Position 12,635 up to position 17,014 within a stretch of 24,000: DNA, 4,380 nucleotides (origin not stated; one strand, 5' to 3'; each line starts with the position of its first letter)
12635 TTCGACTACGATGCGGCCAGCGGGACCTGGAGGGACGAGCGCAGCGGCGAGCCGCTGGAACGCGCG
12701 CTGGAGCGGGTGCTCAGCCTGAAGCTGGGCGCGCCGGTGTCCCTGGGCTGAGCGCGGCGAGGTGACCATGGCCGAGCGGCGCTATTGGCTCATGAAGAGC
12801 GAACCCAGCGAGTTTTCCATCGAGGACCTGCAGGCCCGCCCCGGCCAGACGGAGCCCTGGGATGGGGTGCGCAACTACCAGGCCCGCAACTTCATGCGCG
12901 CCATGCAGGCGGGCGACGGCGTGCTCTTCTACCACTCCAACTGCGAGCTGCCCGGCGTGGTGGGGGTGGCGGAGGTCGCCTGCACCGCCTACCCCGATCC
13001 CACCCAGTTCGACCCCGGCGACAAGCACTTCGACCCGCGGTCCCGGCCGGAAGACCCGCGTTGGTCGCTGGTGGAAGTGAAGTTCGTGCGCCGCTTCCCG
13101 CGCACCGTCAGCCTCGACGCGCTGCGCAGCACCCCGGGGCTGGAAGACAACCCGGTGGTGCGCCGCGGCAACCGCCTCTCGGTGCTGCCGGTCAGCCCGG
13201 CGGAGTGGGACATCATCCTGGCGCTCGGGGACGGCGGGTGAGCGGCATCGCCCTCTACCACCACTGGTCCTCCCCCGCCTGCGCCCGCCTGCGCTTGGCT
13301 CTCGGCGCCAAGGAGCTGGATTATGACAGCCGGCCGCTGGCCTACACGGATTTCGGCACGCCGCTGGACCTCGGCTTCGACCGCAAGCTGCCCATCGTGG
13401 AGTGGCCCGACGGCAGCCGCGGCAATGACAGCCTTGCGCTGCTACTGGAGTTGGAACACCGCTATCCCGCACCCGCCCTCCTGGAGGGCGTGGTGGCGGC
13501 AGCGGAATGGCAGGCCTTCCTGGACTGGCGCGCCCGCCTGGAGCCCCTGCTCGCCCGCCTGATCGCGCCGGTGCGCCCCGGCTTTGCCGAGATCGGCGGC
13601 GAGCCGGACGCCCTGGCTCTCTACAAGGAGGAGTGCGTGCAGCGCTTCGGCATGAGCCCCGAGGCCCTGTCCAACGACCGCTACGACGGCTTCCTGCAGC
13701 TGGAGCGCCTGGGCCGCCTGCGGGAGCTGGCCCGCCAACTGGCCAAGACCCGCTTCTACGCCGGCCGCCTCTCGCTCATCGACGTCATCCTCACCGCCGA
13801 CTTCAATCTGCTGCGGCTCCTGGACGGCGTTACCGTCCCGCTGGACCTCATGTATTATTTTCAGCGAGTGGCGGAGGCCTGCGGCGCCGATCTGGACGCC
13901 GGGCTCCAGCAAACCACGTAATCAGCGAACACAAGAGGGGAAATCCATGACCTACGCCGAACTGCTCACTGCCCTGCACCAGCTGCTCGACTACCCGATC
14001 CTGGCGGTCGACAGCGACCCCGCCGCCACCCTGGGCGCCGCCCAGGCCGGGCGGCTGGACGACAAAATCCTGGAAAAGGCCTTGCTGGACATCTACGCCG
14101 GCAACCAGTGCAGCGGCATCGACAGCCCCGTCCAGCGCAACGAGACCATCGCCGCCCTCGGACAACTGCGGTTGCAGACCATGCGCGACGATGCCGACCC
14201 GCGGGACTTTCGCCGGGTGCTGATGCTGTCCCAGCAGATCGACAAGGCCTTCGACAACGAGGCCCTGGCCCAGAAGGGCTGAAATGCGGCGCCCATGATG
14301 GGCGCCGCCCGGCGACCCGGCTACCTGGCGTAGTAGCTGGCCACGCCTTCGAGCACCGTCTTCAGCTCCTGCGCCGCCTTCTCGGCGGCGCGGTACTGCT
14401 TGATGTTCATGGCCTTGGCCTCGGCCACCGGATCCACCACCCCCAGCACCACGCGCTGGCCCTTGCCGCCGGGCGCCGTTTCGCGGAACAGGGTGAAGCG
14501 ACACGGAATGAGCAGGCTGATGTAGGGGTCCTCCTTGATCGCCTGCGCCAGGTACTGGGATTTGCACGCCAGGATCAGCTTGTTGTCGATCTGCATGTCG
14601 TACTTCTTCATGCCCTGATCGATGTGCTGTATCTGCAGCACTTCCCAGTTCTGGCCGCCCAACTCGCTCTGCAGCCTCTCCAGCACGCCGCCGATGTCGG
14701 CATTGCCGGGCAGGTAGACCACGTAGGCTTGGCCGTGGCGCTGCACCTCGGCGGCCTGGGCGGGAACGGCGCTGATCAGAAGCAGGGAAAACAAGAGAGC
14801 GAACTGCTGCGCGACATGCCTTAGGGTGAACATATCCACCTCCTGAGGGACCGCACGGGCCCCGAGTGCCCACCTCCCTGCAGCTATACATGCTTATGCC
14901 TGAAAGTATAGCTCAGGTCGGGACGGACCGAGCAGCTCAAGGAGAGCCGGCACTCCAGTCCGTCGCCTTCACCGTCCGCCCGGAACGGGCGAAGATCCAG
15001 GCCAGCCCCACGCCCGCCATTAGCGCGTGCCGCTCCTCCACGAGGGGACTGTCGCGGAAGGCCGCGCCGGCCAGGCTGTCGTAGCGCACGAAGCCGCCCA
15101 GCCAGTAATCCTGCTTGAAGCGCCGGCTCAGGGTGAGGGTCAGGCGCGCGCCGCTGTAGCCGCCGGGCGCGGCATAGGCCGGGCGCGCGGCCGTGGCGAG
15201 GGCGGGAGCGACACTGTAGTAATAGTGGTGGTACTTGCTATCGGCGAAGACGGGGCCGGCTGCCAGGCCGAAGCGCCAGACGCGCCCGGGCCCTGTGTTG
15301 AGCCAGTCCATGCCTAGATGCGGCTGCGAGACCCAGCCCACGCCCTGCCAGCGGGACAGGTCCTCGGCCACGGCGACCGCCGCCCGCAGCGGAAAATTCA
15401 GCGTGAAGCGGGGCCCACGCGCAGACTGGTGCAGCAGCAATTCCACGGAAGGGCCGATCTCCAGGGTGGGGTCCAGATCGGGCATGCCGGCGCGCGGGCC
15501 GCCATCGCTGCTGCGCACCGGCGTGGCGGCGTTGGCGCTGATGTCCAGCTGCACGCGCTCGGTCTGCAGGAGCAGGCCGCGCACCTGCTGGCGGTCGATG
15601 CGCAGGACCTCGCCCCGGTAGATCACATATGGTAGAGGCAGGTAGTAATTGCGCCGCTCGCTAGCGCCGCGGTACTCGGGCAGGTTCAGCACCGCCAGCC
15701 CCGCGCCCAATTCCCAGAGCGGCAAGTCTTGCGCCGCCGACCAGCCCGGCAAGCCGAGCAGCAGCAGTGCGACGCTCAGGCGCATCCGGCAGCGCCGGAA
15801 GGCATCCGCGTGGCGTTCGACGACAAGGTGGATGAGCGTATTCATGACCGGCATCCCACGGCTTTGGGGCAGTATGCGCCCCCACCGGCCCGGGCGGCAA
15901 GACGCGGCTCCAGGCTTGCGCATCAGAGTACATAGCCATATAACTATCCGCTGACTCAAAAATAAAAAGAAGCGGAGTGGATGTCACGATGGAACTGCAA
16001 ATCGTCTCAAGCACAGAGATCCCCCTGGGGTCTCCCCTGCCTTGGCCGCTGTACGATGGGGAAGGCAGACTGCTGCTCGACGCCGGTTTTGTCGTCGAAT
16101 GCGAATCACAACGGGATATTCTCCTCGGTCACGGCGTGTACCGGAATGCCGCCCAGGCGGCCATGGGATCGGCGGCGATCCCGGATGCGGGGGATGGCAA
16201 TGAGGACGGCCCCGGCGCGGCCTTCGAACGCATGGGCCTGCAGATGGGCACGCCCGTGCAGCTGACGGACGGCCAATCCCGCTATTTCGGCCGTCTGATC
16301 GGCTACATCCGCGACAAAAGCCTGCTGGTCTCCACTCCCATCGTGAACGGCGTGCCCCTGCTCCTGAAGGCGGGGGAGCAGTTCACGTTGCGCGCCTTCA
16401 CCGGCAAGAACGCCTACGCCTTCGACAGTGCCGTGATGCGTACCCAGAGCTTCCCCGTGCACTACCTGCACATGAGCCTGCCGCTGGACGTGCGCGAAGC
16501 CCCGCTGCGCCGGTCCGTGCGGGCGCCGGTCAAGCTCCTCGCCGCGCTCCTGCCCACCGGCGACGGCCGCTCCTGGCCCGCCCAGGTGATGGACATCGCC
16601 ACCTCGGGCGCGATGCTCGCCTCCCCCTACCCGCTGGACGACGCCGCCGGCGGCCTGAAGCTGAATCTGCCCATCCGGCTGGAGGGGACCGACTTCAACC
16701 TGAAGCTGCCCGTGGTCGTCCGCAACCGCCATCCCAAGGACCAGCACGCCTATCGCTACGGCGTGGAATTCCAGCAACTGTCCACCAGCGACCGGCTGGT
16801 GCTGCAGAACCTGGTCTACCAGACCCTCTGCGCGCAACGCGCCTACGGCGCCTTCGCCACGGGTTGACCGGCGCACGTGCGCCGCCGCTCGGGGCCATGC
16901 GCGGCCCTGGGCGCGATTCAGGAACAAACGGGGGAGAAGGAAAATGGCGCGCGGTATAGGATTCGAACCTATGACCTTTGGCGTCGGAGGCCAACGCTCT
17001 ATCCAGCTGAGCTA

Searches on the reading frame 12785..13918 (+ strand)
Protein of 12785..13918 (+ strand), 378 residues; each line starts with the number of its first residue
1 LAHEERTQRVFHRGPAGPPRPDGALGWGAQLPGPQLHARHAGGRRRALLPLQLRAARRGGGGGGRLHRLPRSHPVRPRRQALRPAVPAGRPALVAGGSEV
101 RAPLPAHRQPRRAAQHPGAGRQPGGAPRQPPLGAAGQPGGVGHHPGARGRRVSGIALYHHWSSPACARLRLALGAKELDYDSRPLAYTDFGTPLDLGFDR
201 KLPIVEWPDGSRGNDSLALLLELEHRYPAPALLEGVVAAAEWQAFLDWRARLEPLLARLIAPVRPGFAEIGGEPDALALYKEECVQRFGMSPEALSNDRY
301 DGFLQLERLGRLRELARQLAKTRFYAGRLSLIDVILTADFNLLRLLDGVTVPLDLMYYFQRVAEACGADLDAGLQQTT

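Call 83: search_protein_families(library=pfam, proteins=[window:12785-13918:+], max_evalue=0.00001)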
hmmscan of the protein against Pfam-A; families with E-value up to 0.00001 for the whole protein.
window:12785-13918:+ (378 aa): 2 families
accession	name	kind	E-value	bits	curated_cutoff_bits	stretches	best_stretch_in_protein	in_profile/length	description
PF04399.18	Glutaredoxin2_C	-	5.1e-06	26.8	32.8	1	247-367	4-122/130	Glutaredoxin 2, C terminal domain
PF13417.12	GST_N_3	-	7.3e-06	26.7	22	0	157-230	1-74/75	Glutathione S-transferase, N-terminal domain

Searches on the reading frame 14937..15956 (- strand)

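Call 83: search_protein_families(library=pfam, proteins=[window:14937-15956:-], max_evalue=0.00001)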
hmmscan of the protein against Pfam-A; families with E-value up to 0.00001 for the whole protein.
window:14937-15956:- (339 aa): 1 family
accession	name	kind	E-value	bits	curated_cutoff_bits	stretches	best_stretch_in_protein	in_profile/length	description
PF06629.18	MipA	-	1.5e-42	146.7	24.2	1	86-322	2-221/221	MltA-interacting protein MipA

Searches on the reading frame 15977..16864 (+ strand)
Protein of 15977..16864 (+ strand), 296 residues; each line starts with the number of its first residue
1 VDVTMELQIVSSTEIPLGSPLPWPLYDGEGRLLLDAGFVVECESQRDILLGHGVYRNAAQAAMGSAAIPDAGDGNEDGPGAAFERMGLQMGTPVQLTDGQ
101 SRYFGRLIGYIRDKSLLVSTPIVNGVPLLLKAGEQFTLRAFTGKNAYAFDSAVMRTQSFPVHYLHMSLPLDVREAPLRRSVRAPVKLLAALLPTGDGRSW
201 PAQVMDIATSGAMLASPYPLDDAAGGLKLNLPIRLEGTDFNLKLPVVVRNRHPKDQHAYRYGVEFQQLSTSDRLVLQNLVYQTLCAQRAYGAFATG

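Call 83: search_protein_families(library=pfam, proteins=[window:15977-16864:+], max_evalue=0.00001)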
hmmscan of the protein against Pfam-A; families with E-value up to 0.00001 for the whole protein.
window:15977-16864:+ (296 aa): 2 families
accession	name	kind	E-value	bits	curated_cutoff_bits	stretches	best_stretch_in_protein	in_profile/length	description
PF12945.12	PilZNR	-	1.5e-13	51.1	23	1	95-169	7-85/85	Flagellar protein YcgR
PF07238.19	PilZ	-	3.5e-13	50.2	22.5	1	177-282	2-102/102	PilZ domain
